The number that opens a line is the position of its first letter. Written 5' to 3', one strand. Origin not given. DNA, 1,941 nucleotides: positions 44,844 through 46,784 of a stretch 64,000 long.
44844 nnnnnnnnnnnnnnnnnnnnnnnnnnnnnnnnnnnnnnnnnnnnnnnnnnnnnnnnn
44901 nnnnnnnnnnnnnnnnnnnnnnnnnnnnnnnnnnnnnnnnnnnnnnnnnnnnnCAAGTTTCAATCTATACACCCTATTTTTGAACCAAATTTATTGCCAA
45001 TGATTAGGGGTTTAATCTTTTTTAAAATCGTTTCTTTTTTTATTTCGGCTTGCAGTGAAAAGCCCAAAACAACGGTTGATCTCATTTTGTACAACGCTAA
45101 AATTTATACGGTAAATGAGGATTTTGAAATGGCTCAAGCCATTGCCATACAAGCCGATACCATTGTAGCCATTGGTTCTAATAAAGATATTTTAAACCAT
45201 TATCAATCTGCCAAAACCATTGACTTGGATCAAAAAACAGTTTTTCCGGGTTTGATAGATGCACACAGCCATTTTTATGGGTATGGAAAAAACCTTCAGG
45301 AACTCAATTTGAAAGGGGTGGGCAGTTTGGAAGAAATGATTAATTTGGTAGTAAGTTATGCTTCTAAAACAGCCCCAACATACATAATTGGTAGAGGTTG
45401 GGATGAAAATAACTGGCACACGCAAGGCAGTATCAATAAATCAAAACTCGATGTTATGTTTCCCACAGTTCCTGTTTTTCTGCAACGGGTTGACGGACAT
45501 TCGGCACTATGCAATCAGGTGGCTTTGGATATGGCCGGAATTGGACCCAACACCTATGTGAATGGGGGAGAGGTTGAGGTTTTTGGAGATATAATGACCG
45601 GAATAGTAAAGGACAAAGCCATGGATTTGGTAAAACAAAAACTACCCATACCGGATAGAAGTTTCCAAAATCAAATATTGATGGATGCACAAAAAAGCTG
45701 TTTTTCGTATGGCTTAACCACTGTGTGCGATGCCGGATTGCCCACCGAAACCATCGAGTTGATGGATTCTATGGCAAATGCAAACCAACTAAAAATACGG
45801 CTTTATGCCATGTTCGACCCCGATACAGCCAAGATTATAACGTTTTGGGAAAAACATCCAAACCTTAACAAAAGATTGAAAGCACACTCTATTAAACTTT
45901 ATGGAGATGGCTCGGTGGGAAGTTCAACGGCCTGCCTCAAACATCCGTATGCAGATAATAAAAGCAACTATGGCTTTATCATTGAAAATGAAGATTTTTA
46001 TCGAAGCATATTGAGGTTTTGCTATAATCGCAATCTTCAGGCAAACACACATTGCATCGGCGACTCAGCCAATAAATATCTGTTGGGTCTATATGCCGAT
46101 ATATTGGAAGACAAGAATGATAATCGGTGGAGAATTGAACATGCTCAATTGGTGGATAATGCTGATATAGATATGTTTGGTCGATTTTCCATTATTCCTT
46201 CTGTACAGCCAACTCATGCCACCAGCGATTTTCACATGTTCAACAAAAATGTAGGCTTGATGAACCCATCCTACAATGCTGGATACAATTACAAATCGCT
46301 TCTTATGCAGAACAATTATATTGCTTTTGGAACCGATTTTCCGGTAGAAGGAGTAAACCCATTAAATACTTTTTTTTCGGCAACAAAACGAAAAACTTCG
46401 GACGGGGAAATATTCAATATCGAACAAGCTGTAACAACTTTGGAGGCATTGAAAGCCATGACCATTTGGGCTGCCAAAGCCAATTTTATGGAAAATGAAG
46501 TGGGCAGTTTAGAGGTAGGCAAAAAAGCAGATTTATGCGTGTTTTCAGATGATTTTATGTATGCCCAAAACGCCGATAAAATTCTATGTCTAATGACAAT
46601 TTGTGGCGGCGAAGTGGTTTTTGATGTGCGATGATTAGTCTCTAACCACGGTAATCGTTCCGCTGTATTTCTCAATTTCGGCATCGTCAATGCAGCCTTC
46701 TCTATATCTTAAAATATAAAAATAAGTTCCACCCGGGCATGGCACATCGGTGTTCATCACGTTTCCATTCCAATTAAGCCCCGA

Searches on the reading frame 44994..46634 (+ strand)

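Call 98: search_protein_families(library=pfam, proteins=[window:44994-46634:+], max_evalue=0.000001)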
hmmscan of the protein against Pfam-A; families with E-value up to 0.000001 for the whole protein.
window:44994-46634:+ (546 aa): 2 families
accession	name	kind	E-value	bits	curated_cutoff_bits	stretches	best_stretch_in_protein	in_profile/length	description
PF07969.17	Amidohydro_3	-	1.1e-80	272.9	29.7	1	74-543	1-472/472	Amidohydrolase family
PF01979.26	Amidohydro_1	-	8.4e-16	58.6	25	1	234-542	43-345/345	Amidohydrolase family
